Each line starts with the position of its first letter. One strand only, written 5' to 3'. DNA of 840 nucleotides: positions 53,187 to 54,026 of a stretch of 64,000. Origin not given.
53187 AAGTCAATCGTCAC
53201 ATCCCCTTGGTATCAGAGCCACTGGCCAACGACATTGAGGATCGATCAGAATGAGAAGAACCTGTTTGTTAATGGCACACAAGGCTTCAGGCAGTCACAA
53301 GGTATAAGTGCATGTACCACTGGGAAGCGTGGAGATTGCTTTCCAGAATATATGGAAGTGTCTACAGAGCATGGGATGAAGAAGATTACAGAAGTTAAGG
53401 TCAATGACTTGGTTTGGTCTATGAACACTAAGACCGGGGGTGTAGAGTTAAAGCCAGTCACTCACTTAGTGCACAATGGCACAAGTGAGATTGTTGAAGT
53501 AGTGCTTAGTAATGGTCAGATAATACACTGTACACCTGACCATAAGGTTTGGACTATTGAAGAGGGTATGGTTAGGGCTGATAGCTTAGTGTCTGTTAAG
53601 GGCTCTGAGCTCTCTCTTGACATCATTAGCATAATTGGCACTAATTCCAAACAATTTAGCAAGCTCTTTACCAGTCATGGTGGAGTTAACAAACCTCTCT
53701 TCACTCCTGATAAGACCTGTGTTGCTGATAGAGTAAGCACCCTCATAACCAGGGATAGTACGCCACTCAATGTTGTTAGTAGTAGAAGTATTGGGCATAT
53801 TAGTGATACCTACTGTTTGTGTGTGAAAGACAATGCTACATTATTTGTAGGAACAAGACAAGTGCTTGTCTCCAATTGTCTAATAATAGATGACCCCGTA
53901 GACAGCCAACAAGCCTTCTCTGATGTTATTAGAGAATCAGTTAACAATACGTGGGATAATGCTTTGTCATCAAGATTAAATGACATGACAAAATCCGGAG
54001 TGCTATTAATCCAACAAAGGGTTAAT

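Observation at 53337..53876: Mini-intein inserted at the Walker B motif of the large terminase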

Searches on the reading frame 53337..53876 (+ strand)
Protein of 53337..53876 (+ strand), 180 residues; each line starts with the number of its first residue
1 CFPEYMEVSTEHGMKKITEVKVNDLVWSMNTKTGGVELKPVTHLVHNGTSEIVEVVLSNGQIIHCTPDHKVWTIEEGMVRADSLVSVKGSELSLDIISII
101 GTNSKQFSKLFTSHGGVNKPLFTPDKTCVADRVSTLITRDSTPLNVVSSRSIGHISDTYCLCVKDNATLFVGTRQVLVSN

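Call 3: search_protein_families(library=pfam, max_evalue=1, proteins=[window:53337-53876:+])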
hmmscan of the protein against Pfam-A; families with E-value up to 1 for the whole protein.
window:53337-53876:+ (180 aa): 3 families
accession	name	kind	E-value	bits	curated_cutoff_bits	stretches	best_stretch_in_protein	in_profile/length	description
PF14890.11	Intein_splicing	-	1.6e-10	41.5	35.8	1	13-174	7-149/155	Intein splicing domain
PF07591.16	PT-HINT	-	9.1e-06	26.4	27.7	1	8-84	2-81/137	Pretoxin HINT domain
PF01079.26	Hint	-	3e-05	24.2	29.7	1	1-75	13-90/213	Hint module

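Call 49: predict_structure(alignment_id=A2)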
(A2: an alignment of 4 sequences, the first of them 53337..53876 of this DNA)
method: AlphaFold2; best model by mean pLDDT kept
length: 180 residues; sequences in the alignment: 4
mean_pLDDT: 59.5   pTM: 0.52
mean pLDDT of the five models: 59.5, 46.5, 43.5, 41.4, 40.0
residues with pLDDT >= 90: 6; 70-90: 55; 50-70: 61; < 50: 58
segments of 3 or more residues with pLDDT < 50: 74-77, 86-132, 173-176
pLDDT, mean of each block of 10 residues (from residue 1): 75 86 85 78 75 70 67 51 48 29 34 37 31 52 62 68 73 49
secondary structure, 60 per line:
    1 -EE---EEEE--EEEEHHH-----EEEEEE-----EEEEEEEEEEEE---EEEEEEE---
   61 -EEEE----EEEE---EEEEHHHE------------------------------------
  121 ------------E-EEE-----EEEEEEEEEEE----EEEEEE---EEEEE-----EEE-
elements in order: E7-10 E13-16 E25-30 E36-47 E51-57 E62-65 E70-73 E77-80 E135-137 E143-153 E158-163 E167-171 E177-179

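Call 51: search_solved_structures(query=A2, max_evalue=0.01, show_alignments=1)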
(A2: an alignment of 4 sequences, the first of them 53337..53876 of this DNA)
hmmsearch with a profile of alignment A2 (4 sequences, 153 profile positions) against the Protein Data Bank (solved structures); distinct sequences matched with E-value up to 0.01: 44.
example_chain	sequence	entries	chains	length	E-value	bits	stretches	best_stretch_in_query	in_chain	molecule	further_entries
2lwy_A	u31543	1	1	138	3.3e-10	43.1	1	6-151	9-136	BACTERIAL INTEIN-LIKE DOMAIN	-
8ubs_A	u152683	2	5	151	2.2e-09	40.4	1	14-96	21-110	NrdJ-1 | Nrdj-1 intein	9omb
2keq_A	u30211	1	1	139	1.1e-07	34.9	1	15-112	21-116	DNA polymerase III alpha subunit, Nucleic acid binding OB-fold tRNA/helicase-type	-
4kl5_A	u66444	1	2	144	1.1e-07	34.9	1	15-113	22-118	DNA polymerase III, alpha subunit, Nucleic acid binding, OB-fold, tRNA/helicase-type chime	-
4qfq_A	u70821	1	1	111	1.7e-07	34.3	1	11-94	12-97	DNA polymerase III, alpha subunit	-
4lx3_A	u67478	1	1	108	1.8e-07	34.1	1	11-94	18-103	DNA polymerase III, alpha subunit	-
6riz_A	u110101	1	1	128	3.8e-07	33.1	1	7-79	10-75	gp41-1 intein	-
5ol7_A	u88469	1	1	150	4e-07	33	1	15-95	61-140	DNA-directed DNA polymerase,DNA-directed DNA polymerase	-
5ol6_A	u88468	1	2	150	4.1e-07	33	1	15-95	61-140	Nucleic acid binding, OB-fold, tRNA/helicase-type,DNA-directed DNA polymerase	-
7qil_A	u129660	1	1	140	5.8e-07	32.5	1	9-108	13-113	DnaE intein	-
6y75_A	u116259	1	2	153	1.7e-06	31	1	4-142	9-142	NAD(P)(+)--arginine ADP-ribosyltransferase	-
6tmm_AAA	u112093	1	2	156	1.9e-06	30.9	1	4-142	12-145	NAD(P)(+)--arginine ADP-ribosyltransferase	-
6tmm_BBB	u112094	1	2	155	2e-06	30.8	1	4-142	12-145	NAD(P)(+)--arginine ADP-ribosyltransferase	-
6qaz_A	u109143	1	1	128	2.2e-06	30.6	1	7-77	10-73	cyanophage-like gp41-1 intein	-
1zd7_A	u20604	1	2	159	2.2e-06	30.6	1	16-117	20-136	DNA polymerase III alpha subunit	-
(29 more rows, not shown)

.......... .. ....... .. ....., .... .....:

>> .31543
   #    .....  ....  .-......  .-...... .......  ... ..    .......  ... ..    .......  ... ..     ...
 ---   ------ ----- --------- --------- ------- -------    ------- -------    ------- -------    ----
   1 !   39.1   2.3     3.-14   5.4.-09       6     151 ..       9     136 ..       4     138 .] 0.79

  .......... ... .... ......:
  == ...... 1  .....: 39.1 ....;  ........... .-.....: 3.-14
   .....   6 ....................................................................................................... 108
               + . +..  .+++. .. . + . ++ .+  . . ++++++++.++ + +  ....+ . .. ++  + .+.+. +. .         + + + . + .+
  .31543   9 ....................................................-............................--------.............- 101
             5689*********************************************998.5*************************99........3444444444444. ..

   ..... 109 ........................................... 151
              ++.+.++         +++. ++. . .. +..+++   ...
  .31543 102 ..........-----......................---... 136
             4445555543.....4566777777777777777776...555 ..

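Call 52: fold_search(model_id=the predicted structure, library=pdb)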
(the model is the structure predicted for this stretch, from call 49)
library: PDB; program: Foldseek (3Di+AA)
matches with E <= 10: 124; with E <= 0.001: 50
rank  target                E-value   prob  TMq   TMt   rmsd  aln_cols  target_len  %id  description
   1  6y75_B                7.9e-07  1.00  0.59  0.69   5.5       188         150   14  BIL2 domain from T.thermophila BUBL1 locus (C1A-N143A) (released 2021-02-03)
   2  2lwy_MODEL_1_A        1.5e-06  1.00  0.64  0.82   2.6       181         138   20  Solution Structure of Bacterial Intein-Like domain from Clostridium thermocellum (released 2013-05-08)
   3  6tmm_BBB              1.5e-06  1.00  0.56  0.64   7.3       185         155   14  BIL2 domain from T.thermophila BUBL1 locus (C1A-N143A) (released 2020-12-16)
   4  6y75_A                2.6e-06  1.00  0.59  0.68   5.6       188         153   14  BIL2 domain from T.thermophila BUBL1 locus (C1A-N143A) (released 2021-02-03)
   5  6tmm_AAA              5.7e-06  1.00  0.56  0.64   7.1       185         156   14  BIL2 domain from T.thermophila BUBL1 locus (C1A-N143A) (released 2020-12-16)
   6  4kl5_A                7.4e-06  1.00  0.64  0.80   4.8       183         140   16  Crystal structure of NpuDnaE intein (released 2013-09-04)
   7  4kl5_B                1.1e-05  1.00  0.63  0.78   4.9       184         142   16  Crystal structure of NpuDnaE intein (released 2013-09-04)
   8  3ifj_A                1.4e-05  1.00  0.57  0.71   4.0       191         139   20  Crystal structure of Mtu recA intein, splicing domain (released 2009-10-06)
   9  6rix_A                1.9e-05  1.00  0.59  0.78   3.4       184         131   15  Crystal structure of MchDnaB-1 intein (released 2020-05-13)
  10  6frg                  2.5e-05  1.00  0.60  0.67  12.2       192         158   15  Crystal structure of G-1F mutant of Ssp DnaB Mini-Intein variant M86 (released 2019-01-30)
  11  6riz                  2.7e-05  1.00  0.57  0.78   9.4       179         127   16  Crystal structure of gp41-1 intein (C1A, F65W, D107C) (released 2020-04-29)
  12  1mi8                  2.9e-05  1.00  0.62  0.77   2.8       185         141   14  2.0 Angstrom crystal structure of a DnaB intein from Synechocystis sp. PCC 6803 (released 2003-08-19)
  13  6frh_B                3.0e-05  1.00  0.60  0.71   3.8       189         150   14  Crystal structure of Ssp DnaB Mini-Intein variant M86 (released 2019-01-30)
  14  2in9                  3.0e-05  1.00  0.57  0.72   4.0       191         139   19  crystal structure of Mtu recA intein, splicing domain (released 2007-05-01)
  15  8ubs_A                3.2e-05  1.00  0.61  0.72   2.9       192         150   20  Crystal structure of NrdJ-1 split intein fusion (released 2024-10-09)
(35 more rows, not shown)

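Call 53: find_related_loci(query=A2, collection=viral_contigs, flank=2500)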
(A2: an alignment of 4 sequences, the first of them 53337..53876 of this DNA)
Query A2 (180 aa) in viral_contigs; peptide patterns used: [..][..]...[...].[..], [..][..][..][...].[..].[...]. (x = any residue, [..] = any of these).
215 stretches matched a pattern; 104 encode a relative of the query (tblastn E <= 1e-3); the best 80 are kept; 80 distinct loci.
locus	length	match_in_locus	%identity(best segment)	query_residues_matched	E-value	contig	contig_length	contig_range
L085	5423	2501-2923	38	1-180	8e-35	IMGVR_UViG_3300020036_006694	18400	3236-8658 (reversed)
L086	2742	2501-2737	52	1-79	1e-23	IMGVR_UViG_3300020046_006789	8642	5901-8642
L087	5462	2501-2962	31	1-180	1e-17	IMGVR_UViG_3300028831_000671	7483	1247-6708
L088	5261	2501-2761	41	1-84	3e-16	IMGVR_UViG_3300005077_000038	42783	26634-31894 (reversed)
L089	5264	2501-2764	41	1-85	8e-15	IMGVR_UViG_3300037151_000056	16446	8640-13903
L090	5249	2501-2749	37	1-80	7e-12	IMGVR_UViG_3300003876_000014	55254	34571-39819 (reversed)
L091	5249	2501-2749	37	1-80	7e-12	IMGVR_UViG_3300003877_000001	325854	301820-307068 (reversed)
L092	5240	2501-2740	36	1-77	1e-11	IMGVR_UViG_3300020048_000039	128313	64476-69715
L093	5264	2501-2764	36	1-84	2e-11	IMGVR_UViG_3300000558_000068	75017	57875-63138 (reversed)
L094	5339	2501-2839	31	1-111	3e-11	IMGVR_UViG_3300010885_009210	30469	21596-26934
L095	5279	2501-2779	32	1-92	3e-11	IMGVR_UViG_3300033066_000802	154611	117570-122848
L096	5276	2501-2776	39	1-84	5e-11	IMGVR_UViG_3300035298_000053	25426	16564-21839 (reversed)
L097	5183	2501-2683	41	17-77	4e-11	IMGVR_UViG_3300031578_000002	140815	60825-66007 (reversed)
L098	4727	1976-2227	33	1-81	1e-10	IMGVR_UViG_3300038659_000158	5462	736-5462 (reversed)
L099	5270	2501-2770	33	1-87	1e-10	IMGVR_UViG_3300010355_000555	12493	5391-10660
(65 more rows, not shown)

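Call 74: find_related_loci(query=window:53337-53876:+, collection=metagenome_contigs, flank=2500)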
Query window:53337-53876:+ (180 aa) in metagenome_contigs; peptide patterns used: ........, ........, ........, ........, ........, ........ (x = any residue, [..] = any of these).
79 stretches matched a pattern; 1 encode a relative of the query (tblastn E <= 1e-3); 1 distinct loci.
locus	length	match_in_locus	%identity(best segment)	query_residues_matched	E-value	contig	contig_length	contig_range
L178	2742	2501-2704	28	8-79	1e-6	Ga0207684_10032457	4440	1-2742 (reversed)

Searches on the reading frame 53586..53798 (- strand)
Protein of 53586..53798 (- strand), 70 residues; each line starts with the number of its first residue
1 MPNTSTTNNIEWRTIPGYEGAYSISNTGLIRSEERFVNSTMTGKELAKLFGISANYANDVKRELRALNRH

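Call 3: search_protein_families(library=pfam, max_evalue=1, proteins=[window:53586-53798:-])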
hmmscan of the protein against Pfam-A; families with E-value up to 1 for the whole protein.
window:53586-53798:- (70 aa): 2 families
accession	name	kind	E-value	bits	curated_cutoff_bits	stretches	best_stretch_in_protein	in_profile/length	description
PF07463.16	NUMOD4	-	3.7e-08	33.9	23.4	1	11-48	2-36/49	NUMOD4 motif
PF12964.13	DUF3853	-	0.22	12.1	22.1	1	42-63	47-69/97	Protein of unknown function (DUF3853)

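Call 59: find_homologous_proteins(query=window:53589-53798:-, max_evalue=0.001)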
Query window:53589-53798:-: 1 candidates shared short words with the query, none scored E <= 0.001.

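Call 65: search_protein_families(library=phrogs, proteins=[window:53589-53798:-], max_evalue=0.001)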
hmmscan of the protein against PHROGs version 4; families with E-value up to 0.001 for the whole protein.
window:53589-53798:- (70 aa): 3 families
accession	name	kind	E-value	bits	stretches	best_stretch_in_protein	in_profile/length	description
phrog_1492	-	DNA, RNA and nucleotide metabolism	1.5e-08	35.2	1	6-46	41-88/414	HNH endonuclease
phrog_59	-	DNA, RNA and nucleotide metabolism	7.3e-06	26.6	1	6-35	134-163/423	HNH endonuclease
phrog_959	-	DNA, RNA and nucleotide metabolism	0.00073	20.3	1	9-47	5-36/138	HNH endonuclease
